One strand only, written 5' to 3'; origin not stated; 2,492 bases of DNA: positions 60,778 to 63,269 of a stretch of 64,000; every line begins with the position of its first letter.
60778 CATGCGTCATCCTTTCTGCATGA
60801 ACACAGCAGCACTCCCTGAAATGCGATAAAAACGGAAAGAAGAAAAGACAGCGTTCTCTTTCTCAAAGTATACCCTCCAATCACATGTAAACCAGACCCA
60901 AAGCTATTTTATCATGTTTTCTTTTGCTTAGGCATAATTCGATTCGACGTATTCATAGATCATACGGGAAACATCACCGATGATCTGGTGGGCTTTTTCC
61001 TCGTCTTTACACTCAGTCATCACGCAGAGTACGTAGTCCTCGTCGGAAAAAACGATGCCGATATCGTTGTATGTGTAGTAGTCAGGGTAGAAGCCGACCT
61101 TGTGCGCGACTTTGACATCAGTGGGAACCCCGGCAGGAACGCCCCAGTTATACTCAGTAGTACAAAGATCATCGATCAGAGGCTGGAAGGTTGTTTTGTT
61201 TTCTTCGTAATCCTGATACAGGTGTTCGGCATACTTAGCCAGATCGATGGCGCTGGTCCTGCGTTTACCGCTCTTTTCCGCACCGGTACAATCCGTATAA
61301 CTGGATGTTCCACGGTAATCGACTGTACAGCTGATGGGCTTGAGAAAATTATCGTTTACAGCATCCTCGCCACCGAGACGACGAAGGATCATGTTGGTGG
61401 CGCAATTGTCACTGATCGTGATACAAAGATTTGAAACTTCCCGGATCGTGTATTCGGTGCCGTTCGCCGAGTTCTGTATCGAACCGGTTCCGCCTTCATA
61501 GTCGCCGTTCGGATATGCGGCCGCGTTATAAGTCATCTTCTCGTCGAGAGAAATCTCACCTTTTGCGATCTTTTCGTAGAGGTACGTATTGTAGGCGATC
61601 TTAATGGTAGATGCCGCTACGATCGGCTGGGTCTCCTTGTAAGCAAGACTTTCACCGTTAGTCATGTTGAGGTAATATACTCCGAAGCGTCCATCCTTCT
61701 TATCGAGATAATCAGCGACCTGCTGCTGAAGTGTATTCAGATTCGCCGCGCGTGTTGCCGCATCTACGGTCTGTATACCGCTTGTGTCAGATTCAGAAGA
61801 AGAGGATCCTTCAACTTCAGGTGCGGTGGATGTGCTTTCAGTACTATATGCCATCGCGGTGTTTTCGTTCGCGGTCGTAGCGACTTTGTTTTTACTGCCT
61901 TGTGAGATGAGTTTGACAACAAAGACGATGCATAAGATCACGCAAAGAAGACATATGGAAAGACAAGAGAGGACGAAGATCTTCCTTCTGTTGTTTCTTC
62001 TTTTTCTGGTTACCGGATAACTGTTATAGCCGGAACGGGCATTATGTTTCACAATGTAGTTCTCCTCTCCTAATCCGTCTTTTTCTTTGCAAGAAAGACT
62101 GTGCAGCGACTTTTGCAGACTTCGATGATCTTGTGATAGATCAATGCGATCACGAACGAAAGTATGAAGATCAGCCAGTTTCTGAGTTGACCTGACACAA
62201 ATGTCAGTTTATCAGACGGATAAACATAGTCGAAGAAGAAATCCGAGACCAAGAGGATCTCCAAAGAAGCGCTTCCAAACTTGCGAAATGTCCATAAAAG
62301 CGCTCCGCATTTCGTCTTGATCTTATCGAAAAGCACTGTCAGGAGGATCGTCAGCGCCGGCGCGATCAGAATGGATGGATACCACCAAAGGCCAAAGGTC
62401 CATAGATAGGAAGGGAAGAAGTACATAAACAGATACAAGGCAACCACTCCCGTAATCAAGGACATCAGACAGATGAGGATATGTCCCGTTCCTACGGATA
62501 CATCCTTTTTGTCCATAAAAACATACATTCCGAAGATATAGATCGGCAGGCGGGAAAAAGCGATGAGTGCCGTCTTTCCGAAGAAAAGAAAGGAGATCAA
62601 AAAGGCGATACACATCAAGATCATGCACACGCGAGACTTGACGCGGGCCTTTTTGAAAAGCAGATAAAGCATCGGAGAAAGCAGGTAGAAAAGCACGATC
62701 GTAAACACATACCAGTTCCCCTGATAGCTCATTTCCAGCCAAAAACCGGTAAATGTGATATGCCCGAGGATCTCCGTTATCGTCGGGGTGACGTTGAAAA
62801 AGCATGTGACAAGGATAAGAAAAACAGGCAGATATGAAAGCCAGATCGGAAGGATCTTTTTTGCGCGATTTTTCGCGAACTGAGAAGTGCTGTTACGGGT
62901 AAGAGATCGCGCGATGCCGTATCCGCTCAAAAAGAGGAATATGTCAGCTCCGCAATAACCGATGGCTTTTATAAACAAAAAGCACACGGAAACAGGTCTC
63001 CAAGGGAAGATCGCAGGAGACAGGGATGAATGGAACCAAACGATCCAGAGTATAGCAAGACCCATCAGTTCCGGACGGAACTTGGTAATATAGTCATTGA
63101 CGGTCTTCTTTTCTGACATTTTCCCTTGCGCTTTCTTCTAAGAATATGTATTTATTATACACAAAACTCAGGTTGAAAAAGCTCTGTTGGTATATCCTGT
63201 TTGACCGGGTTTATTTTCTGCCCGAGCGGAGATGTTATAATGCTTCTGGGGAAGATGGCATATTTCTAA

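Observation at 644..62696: Hyper-abundant oriented word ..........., enriched at cistron boundaries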

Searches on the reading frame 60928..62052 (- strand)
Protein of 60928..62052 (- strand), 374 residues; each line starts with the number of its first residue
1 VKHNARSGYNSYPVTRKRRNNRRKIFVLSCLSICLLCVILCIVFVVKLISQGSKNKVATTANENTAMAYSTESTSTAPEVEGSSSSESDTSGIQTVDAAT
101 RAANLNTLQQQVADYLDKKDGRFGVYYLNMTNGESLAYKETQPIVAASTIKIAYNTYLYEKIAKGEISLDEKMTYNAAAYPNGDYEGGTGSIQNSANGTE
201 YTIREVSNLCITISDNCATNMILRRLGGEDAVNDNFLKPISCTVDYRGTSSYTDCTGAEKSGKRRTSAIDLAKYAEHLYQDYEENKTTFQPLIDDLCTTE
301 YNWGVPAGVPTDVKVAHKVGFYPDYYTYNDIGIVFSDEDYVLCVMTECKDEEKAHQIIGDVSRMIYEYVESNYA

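Call 22: search_protein_families(library=pfam, proteins=[window:60928-62052:-], max_evalue=0.00001)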
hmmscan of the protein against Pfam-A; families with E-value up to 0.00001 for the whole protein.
window:60928-62052:- (374 aa): 1 family
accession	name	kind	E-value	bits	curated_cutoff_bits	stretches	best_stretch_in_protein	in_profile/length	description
PF13354.11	Beta-lactamase2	-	1.3e-40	139.5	22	1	124-346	1-214/214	Beta-lactamase enzyme family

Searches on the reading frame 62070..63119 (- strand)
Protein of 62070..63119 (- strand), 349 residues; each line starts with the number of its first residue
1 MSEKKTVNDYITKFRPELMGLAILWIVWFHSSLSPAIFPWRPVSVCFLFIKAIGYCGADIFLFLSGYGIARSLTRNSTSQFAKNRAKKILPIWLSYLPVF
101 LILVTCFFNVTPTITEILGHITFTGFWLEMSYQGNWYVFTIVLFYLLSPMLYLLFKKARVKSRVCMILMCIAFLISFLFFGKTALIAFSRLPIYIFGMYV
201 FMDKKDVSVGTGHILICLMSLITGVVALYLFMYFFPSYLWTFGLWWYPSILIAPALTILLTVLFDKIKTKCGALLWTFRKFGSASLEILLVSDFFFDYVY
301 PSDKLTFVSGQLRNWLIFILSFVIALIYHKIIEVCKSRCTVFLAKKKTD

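Call 59: find_encoding_contigs(protein=window:62070-63119:-, flank=10000, max_places=4)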
Protein window:62070-63119:- (349 aa): 6 contigs read that carry it; 4 places shown.
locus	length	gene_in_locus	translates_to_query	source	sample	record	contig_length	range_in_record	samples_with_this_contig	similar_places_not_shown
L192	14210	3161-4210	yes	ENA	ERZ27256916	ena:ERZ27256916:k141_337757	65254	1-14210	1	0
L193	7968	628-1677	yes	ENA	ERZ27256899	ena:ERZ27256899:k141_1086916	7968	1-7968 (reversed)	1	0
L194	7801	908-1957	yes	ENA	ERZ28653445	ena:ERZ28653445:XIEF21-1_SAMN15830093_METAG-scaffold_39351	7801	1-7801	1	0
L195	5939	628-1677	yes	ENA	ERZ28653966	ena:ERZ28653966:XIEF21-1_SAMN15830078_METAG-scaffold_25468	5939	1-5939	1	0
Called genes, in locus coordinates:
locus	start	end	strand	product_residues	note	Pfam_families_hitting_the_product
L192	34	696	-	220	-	PF14191:YodL, PF12957:DUF3846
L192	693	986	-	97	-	-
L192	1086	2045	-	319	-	PF07261:DnaB_2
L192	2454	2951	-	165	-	-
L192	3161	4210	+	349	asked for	PF01757:Acyl_transf_3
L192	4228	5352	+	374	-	PF13354:Beta-lactamase2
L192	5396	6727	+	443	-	PF19789:DUF6273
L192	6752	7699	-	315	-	-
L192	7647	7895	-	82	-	-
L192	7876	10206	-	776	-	PF13416:SBP_bac_8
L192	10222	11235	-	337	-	-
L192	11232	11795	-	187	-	PF07638:Sigma70_ECF (weak), PF04542:Sigma70_r2, PF08281:Sigma70_r4_2, PF04545:Sigma70_r4 (weak)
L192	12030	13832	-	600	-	PF01501:Glyco_transf_8, PF01553:Acyltransferase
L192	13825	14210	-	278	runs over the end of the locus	PF01501:Glyco_transf_8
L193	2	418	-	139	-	?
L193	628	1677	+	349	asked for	PF01757:Acyl_transf_3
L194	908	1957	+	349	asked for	PF01757:Acyl_transf_3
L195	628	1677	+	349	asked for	PF01757:Acyl_transf_3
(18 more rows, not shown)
